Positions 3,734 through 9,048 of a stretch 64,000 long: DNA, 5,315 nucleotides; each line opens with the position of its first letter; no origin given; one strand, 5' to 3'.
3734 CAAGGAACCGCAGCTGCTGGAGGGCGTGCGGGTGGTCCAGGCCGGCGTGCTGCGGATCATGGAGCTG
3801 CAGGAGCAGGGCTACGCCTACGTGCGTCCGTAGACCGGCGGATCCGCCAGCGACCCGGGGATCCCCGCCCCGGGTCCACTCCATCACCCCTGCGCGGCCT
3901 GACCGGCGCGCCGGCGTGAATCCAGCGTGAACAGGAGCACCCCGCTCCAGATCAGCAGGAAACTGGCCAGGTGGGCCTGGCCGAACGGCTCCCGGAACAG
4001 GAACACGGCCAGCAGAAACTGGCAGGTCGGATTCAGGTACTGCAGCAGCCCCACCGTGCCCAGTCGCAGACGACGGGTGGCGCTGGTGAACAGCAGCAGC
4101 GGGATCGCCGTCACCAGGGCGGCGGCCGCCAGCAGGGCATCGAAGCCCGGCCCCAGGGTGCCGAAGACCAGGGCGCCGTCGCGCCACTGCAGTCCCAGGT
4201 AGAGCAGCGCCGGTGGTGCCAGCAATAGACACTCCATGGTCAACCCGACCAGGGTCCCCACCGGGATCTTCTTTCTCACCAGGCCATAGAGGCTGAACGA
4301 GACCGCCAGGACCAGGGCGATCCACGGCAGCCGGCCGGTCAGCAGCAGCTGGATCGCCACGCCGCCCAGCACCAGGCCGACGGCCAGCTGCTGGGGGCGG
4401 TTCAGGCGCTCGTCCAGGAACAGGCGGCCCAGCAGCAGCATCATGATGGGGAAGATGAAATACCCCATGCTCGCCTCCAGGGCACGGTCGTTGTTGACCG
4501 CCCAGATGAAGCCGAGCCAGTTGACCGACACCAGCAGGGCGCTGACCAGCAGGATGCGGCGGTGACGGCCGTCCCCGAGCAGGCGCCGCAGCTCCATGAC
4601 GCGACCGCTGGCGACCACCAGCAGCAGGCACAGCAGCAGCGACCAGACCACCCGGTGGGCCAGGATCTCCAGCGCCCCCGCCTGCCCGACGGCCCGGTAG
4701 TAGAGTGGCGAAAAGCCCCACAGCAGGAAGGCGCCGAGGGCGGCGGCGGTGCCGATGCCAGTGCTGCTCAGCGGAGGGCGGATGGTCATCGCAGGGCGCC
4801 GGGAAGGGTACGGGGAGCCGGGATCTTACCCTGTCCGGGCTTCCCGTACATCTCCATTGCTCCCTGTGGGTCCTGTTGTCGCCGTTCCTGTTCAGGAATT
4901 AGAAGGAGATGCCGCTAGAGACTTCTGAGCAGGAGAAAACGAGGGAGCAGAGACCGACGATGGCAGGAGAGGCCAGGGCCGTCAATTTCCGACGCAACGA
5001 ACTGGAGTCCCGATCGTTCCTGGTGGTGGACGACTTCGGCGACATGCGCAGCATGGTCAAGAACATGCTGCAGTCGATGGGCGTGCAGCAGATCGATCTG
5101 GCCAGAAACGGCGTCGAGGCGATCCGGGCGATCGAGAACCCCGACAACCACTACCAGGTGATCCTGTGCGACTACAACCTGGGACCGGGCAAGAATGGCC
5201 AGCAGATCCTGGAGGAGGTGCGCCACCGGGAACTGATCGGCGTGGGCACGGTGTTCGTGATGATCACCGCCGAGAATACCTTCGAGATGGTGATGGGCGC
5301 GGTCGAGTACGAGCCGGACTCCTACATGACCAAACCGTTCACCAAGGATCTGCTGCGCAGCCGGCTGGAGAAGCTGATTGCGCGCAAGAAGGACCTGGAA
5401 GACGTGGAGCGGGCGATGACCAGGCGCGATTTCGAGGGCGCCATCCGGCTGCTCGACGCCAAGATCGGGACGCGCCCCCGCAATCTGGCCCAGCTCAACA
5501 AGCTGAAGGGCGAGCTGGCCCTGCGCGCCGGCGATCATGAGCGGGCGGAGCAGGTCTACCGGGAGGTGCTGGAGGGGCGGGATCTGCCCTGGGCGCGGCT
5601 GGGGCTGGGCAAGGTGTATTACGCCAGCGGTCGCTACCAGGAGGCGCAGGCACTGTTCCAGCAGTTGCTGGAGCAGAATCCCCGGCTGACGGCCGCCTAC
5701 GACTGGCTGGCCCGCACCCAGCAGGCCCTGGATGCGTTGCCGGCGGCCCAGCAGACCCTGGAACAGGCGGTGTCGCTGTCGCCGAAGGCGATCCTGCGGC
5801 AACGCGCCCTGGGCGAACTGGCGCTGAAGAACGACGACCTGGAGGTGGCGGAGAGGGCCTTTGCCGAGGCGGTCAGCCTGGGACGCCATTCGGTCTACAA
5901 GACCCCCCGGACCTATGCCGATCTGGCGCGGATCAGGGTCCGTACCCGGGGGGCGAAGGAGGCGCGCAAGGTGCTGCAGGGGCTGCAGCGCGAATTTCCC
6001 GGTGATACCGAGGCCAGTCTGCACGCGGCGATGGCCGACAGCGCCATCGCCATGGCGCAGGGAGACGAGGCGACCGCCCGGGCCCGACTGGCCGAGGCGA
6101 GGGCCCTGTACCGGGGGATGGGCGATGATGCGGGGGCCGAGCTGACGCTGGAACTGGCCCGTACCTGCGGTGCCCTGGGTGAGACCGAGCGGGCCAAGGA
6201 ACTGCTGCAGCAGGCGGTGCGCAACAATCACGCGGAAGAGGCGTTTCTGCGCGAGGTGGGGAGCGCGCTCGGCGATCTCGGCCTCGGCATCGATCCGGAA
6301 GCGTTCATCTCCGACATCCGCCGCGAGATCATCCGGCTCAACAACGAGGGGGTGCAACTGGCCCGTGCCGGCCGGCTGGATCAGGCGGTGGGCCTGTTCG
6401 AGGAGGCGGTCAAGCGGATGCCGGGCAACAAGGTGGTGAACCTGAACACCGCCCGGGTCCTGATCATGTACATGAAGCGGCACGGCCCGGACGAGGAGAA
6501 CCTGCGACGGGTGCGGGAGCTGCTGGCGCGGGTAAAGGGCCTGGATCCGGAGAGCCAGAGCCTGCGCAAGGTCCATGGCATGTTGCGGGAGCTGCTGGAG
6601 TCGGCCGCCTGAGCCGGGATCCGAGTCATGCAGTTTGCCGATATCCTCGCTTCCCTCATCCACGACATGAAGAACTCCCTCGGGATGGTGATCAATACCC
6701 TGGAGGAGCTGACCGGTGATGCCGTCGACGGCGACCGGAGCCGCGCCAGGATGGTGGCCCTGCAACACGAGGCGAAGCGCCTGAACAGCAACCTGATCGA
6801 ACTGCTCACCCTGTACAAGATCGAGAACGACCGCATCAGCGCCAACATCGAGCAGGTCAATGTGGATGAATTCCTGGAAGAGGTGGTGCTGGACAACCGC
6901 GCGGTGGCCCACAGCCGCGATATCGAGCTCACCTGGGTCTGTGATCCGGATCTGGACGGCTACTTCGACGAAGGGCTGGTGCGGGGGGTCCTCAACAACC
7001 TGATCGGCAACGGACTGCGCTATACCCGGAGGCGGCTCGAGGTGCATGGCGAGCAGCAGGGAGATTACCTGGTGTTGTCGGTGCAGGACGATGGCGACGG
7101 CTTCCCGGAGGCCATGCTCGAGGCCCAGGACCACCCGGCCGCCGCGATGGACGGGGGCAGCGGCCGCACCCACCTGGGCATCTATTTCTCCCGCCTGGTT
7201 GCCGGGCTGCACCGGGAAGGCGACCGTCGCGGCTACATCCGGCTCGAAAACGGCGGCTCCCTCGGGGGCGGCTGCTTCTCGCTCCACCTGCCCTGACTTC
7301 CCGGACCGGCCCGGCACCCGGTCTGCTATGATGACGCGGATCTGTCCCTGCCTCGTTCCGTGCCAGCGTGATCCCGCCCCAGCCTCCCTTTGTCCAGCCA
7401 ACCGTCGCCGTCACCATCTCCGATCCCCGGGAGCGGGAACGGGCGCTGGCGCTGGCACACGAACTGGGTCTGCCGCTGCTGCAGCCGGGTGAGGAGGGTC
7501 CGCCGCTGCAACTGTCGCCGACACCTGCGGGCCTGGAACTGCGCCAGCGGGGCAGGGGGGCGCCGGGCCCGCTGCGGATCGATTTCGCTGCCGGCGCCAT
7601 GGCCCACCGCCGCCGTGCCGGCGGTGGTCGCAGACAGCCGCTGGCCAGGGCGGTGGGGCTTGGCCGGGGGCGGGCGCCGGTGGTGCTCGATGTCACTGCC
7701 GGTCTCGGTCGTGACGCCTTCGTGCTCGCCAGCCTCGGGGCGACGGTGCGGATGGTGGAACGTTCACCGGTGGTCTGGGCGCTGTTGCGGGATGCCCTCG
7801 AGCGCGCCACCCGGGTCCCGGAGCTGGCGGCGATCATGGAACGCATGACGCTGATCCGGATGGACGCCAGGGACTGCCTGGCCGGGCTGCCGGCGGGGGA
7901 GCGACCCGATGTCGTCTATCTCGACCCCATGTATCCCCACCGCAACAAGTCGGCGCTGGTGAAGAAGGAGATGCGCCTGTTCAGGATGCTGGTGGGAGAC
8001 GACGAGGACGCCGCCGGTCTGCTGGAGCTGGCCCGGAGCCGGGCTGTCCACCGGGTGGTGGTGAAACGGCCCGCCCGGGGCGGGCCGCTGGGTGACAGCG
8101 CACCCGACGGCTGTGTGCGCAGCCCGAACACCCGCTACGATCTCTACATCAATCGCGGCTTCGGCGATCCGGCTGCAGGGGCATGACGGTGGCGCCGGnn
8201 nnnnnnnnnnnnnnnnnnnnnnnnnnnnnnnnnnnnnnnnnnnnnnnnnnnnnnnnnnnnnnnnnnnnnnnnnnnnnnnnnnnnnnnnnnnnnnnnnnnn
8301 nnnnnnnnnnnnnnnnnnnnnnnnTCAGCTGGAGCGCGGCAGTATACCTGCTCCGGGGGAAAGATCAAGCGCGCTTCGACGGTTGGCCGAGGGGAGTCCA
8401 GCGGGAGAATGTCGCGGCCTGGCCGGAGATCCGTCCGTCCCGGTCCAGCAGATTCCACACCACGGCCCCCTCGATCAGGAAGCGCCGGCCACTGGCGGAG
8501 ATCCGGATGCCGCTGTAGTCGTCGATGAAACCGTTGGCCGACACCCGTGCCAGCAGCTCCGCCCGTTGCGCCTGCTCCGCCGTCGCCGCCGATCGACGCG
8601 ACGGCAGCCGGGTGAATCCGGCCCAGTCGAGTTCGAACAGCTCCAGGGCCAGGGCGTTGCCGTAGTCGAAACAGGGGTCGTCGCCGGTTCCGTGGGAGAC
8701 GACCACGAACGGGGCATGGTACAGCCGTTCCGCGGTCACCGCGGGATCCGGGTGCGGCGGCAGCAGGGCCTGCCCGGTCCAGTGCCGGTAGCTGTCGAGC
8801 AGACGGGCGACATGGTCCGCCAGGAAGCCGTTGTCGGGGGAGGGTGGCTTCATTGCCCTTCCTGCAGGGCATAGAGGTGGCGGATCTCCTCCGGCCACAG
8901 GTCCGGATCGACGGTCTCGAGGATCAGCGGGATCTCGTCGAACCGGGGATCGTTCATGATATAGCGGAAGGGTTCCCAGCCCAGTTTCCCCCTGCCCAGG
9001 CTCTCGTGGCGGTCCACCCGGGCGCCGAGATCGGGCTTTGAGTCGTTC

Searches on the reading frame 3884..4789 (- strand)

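Call 42: search_protein_families(library=pfam, proteins=[window:3884-4789:-], max_evalue=0.00001)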
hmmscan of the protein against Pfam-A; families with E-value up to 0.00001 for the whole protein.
window:3884-4789:- (301 aa): 1 family
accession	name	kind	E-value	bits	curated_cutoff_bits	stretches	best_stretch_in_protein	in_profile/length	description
PF00892.27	EamA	-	5.1e-19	69.3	28.2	2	13-146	3-132/135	EamA-like transporter family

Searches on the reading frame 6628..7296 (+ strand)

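Call 63: search_protein_families(library=pfam, proteins=[window:6628-7296:+], max_evalue=0.0001)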
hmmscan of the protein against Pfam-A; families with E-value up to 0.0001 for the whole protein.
window:6628-7296:+ (222 aa): 1 family
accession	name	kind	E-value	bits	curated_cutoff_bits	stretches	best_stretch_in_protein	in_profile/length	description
PF02518.31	HATPase_c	-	7.1e-09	36.5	26.4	1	115-222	3-108/111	Histidine kinase-, DNA gyrase B-, and HSP90-like ATPase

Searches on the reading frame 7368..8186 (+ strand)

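Call 42: search_protein_families(library=pfam, proteins=[window:7368-8186:+], max_evalue=0.00001)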
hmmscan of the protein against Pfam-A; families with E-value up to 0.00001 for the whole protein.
window:7368-8186:+ (272 aa): 1 family
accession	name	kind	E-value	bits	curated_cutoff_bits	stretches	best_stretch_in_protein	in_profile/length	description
PF04445.19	SAM_MT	-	4.9e-81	271.9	26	1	45-261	14-229/230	Putative SAM-dependent methyltransferase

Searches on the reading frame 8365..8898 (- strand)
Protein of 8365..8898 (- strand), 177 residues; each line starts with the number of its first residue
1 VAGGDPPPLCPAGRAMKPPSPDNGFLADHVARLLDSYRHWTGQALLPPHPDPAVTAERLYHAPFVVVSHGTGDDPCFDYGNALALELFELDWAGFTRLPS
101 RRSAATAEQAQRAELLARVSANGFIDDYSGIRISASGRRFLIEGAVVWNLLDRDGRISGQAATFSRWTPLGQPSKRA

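Call 63: search_protein_families(library=pfam, proteins=[window:8365-8898:-], max_evalue=0.0001)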
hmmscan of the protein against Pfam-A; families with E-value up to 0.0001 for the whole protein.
window:8365-8898:- (177 aa): 1 family
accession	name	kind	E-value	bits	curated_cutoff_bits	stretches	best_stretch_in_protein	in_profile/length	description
PF08670.17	MEKHLA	-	4.9e-53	179.3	23.7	1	28-168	2-142/143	MEKHLA domain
